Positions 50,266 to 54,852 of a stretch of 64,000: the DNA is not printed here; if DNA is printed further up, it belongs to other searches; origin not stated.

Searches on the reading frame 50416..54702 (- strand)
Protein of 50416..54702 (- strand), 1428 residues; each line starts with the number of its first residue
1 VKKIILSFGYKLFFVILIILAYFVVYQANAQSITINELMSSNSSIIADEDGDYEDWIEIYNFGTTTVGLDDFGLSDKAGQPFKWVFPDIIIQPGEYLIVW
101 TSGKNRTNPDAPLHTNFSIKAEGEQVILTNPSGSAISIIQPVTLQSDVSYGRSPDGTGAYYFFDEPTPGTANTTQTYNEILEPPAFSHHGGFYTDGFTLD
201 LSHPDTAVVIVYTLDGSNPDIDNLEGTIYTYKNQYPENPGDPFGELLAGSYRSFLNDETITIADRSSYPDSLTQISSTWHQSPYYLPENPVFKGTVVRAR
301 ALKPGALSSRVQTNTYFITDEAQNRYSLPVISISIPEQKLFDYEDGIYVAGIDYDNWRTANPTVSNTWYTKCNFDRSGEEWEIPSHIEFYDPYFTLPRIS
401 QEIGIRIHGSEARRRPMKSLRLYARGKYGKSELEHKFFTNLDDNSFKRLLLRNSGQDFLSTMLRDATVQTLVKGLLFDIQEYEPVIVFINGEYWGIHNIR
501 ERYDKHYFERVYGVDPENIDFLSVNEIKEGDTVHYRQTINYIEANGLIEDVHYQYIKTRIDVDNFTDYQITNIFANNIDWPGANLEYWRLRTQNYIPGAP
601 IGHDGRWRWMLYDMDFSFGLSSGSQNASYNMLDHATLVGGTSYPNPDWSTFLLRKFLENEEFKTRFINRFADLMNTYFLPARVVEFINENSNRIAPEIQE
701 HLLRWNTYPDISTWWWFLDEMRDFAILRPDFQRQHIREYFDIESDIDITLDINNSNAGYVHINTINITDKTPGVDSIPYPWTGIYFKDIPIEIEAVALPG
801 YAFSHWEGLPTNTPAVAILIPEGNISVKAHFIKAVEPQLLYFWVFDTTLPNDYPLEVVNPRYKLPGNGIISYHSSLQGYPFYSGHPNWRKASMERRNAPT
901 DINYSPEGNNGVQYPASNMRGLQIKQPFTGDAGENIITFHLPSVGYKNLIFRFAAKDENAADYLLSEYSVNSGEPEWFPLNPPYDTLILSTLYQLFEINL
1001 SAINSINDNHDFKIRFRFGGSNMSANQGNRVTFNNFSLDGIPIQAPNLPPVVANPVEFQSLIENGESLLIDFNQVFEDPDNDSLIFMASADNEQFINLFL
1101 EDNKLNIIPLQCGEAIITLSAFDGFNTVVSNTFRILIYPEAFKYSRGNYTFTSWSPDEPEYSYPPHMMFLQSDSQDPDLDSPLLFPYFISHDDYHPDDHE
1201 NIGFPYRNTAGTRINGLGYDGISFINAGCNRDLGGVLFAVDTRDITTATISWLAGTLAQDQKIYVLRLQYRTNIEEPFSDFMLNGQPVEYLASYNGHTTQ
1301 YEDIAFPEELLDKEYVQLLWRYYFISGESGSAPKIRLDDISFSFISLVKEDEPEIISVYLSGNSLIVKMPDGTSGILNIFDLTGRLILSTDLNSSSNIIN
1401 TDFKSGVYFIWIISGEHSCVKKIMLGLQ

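Call 7: search_protein_families(library=pfam, proteins=[window:50416-54702:-], max_evalue=0.001)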
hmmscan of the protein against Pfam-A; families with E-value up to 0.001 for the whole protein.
window:50416-54702:- (1428 aa): 4 families
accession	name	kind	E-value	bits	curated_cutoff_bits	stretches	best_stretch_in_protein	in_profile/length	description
PF08757.17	CotH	-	2.8e-45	155.7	23.8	1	405-730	1-320/322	CotH kinase protein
PF00932.25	LTD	-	2.9e-15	57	34.3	1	28-139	3-105/109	Lamin Tail Domain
PF18962.6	Por_Secre_tail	-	8.5e-05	23.2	27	1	1376-1424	23-74/75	Secretion system C-terminal sorting domain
PF18998.6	Flg_new_2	-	0.00041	20.7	23.6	0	791-831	25-69/73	Divergent InlB B-repeat domain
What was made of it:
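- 50416..54702 (-): Context: CotH/LTD protein with a T9SS C-terminal sorting domain (1428 aa), probably co-transcribed upstream of C. Pfam CotH 2.8e-45, LTD 2.9e-15, Por_Secre_tail 8.5e-5 (call 7).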
